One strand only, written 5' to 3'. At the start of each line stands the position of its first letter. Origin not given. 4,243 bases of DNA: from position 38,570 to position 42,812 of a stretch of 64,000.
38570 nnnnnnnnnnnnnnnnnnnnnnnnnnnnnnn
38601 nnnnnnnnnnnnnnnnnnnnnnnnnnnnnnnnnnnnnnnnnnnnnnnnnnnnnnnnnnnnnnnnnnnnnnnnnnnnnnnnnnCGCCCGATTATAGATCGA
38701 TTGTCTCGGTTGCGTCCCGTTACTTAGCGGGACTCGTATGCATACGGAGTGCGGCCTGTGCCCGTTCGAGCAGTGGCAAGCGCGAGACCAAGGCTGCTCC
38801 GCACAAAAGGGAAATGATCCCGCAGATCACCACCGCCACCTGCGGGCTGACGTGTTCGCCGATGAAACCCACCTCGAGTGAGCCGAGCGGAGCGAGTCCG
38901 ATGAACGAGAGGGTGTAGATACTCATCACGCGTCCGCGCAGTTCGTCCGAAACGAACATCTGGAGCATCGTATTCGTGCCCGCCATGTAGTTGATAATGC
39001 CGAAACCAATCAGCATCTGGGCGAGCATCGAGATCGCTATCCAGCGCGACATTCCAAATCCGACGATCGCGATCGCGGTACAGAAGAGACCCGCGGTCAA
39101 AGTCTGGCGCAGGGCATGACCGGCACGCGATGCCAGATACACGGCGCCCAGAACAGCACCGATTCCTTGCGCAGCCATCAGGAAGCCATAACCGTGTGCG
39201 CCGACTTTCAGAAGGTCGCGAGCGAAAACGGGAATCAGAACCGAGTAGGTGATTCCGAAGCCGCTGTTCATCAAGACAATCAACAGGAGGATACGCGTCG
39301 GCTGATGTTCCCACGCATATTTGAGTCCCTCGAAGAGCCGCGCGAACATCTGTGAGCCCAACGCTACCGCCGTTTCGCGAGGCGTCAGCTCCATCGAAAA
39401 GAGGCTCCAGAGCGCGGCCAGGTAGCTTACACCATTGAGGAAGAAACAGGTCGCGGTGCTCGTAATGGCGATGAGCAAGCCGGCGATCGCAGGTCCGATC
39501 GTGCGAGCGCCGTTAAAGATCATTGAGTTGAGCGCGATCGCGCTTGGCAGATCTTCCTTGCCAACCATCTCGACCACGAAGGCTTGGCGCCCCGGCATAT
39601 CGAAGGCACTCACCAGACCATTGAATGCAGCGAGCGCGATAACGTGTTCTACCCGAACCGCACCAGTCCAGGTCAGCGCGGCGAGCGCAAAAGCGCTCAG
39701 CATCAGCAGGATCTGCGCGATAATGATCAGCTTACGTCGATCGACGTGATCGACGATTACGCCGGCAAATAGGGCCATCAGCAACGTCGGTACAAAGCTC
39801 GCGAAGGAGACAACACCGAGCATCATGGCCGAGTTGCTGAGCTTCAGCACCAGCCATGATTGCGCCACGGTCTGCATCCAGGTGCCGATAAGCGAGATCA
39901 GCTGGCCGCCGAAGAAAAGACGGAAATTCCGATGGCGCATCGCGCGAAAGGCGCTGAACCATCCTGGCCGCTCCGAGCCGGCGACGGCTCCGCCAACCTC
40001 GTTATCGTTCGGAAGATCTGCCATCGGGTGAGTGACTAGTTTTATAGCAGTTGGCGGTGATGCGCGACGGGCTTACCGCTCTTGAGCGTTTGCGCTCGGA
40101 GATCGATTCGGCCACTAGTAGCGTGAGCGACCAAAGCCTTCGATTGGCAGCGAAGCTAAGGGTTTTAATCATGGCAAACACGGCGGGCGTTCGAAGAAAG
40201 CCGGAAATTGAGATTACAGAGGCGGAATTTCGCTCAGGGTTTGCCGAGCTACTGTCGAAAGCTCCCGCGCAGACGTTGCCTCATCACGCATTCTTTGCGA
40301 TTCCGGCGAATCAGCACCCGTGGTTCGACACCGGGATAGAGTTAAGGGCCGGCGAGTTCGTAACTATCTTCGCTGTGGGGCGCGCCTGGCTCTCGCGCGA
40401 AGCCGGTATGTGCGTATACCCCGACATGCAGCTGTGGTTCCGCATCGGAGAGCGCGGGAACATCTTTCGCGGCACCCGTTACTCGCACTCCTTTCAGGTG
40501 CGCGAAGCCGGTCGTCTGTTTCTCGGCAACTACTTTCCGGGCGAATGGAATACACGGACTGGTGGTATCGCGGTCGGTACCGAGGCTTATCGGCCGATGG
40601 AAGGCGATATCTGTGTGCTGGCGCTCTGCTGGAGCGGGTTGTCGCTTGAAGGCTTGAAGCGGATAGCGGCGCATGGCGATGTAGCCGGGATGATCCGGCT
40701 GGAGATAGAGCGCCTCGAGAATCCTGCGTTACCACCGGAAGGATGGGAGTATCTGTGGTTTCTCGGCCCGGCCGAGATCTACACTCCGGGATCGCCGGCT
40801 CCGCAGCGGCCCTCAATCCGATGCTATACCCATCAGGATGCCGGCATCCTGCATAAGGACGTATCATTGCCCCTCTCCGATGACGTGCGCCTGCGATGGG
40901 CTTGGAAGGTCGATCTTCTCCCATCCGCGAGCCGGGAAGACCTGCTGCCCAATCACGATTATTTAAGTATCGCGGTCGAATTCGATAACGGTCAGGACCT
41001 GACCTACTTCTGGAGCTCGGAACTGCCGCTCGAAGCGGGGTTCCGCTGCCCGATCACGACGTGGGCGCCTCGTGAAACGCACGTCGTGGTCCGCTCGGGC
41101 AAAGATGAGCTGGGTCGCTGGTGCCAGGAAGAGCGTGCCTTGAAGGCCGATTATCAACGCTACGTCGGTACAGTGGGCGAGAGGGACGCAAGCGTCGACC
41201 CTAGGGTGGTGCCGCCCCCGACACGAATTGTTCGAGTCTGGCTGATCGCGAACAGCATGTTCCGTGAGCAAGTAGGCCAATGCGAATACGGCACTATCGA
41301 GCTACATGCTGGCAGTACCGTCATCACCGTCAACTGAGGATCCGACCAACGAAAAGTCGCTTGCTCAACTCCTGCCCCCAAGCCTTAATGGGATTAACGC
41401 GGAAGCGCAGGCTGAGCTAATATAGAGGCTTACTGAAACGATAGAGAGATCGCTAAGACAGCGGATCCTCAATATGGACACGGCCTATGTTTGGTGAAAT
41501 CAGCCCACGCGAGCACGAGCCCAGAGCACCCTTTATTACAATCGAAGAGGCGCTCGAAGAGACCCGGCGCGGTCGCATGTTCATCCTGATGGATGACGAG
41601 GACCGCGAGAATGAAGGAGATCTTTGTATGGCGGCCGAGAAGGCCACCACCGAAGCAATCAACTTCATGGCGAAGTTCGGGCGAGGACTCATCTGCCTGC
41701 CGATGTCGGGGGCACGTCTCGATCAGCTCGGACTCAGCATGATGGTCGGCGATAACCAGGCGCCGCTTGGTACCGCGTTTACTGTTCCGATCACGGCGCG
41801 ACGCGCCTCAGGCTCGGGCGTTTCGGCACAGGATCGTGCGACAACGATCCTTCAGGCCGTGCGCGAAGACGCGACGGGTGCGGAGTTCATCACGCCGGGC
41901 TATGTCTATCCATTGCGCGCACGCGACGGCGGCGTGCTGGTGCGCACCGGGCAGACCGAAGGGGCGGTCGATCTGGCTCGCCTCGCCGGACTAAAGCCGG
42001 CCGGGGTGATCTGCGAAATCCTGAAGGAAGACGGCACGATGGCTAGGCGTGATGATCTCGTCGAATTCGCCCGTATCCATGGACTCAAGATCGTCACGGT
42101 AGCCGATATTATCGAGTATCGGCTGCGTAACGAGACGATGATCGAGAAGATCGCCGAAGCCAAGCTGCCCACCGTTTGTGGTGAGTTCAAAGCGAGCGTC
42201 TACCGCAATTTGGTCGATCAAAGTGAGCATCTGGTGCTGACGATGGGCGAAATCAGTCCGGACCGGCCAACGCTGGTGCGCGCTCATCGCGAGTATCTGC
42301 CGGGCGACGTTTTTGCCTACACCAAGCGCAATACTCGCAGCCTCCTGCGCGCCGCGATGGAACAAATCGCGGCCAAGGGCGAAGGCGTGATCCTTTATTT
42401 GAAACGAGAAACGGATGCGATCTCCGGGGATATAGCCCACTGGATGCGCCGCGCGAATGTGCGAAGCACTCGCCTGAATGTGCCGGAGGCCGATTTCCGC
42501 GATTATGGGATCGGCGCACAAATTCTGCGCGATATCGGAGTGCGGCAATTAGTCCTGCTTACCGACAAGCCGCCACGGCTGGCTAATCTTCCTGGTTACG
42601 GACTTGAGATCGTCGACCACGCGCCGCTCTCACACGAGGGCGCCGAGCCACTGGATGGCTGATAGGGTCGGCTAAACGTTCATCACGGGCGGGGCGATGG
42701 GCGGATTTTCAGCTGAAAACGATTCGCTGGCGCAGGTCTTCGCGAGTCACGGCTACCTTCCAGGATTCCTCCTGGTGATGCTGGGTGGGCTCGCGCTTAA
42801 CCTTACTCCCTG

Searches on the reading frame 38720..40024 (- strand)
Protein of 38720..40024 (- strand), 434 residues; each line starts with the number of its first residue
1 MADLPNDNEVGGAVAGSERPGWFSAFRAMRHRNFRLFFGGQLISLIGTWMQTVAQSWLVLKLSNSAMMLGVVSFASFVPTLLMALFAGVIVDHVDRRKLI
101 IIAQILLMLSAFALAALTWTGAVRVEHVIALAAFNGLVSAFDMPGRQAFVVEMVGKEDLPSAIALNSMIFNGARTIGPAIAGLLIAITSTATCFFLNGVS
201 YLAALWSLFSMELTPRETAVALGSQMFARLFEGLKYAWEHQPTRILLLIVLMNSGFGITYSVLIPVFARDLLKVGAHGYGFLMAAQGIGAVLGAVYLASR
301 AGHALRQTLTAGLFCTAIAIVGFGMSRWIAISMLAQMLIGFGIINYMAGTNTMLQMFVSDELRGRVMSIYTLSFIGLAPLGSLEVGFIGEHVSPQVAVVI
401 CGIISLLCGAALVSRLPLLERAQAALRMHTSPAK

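Call 12: search_protein_families(library=ncbifam, proteins=[window:38720-40024:-], max_evalue=0.00001)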
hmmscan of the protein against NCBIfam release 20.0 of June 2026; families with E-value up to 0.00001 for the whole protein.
window:38720-40024:- (434 aa): 11 families
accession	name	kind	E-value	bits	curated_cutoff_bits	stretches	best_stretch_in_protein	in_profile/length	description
TIGR00900.1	2A0121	subfamily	1.2e-59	202.5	319.6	1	34-392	1-363/364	H+ Antiporter protein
NF007792.0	PRK10489.1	equivalog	4.7e-40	137.9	324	1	30-424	15-407/419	enterobactin transporter EntS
NF012178.0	tet_MFS_V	exception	1.3e-24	87.1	640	1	29-411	5-393/409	tetracycline efflux MFS transporter Tet(V)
NF052575.1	MFS_efflux_Tap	equivalog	1.7e-24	86.6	625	1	37-410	9-389/401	multidrug efflux MFS transporter Tap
NF000246.1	macrolide_MefC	exception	6.8e-16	58.3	870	1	34-414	10-394/407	macrolide efflux MFS transporter Mef(C)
NF006386.0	PRK08633.1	equivalog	5.3e-10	37.7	1221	1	61-417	41-411/1147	acyl-[ACP]--phospholipid O-acyltransferase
NF000154.1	macrolide_MefEN2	exception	2.2e-08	33.9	800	1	40-407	14-383/401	macrolide efflux MFS transporter Mef(En2)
TIGR00880.1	2_A_01_02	superfamily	4.2e-08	33.4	131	1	79-211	10-138/141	multidrug resistance protein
NF000245.1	macrolide_MefA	exception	1.8e-07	30.6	675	1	32-413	9-392/405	macrolide efflux MFS transporter Mef(A)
NF000051.1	macrolide_MefB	exception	6.1e-07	28.7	800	1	32-409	9-388/409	macrolide efflux MFS transporter Mef(B)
NF012177.1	tet_MFS_42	exception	1.2e-06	28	850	1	61-292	30-256/411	tetracycline efflux MFS transporter Tet(42)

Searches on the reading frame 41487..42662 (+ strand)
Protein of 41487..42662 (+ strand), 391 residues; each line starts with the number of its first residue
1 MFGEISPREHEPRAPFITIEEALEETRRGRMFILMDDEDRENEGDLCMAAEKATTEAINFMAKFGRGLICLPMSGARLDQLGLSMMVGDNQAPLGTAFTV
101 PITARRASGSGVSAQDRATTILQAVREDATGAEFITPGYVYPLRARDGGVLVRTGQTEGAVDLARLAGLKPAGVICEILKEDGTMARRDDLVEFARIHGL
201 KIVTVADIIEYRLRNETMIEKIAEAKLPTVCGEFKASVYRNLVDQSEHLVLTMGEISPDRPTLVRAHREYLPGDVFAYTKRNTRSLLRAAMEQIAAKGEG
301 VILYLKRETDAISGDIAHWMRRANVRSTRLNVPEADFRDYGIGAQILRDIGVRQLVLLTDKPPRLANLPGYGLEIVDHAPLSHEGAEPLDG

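Call 12: search_protein_families(library=ncbifam, proteins=[window:41487-42662:+], max_evalue=0.00001)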
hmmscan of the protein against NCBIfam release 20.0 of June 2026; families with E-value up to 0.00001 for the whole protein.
window:41487-42662:+ (391 aa): 11 families
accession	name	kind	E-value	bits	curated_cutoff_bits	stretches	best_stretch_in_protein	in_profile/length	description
NF010626.1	PRK14019.1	equivalog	1.3e-126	422.4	513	1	18-379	4-361/364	bifunctional 3,4-dihydroxy-2-butanone-4-phosphate synthase/GTP cyclohydrolase II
NF006803.0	PRK09311.1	equivalog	9.7e-123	410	569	1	14-383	7-383/417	bifunctional 3,4-dihydroxy-2-butanone-4-phosphate synthase/GTP cyclohydrolase II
NF006806.0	PRK09319.1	equivalog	5.2e-118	395.1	764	1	14-383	9-388/561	bifunctional 3,4-dihydroxy-2-butanone-4-phosphate synthase/GTP cyclohydrolase II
NF009132.0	PRK12485.1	equivalog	1.4e-95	320.4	693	1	16-381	3-367/369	bifunctional 3,4-dihydroxy-2-butanone-4-phosphate synthase/GTP cyclohydrolase II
NF006804.0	PRK09314.1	equivalog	7.9e-91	304.7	432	1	18-378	5-336/339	bifunctional 3,4-dihydroxy-2-butanone 4-phosphate synthase/GTP cyclohydrolase II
TIGR00506.1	ribB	equivalog_domain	8.2e-67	224.7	177.45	1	16-212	2-204/204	3,4-dihydroxy-2-butanone-4-phosphate synthase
NF006805.0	PRK09318.1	equivalog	4.6e-52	177.3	486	1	24-382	6-358/387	bifunctional 3,4-dihydroxy-2-butanone-4-phosphate synthase/GTP cyclohydrolase II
TIGR00505.1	ribA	equivalog_domain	2e-24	86.2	205.85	1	221-385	2-172/191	GTP cyclohydrolase II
NF001591.0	PRK00393.1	subfamily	2.3e-24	85.9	148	1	218-382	3-172/199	GTP cyclohydrolase II RibA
NF006456.0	PRK08815.1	equivalog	5e-21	75.4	464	1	149-380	113-341/376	GTP cyclohydrolase II RibA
NF004437.0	PRK05773.1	equivalog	7.1e-21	74.5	262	1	18-210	2-215/219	3,4-dihydroxy-2-butanone 4-phosphate synthase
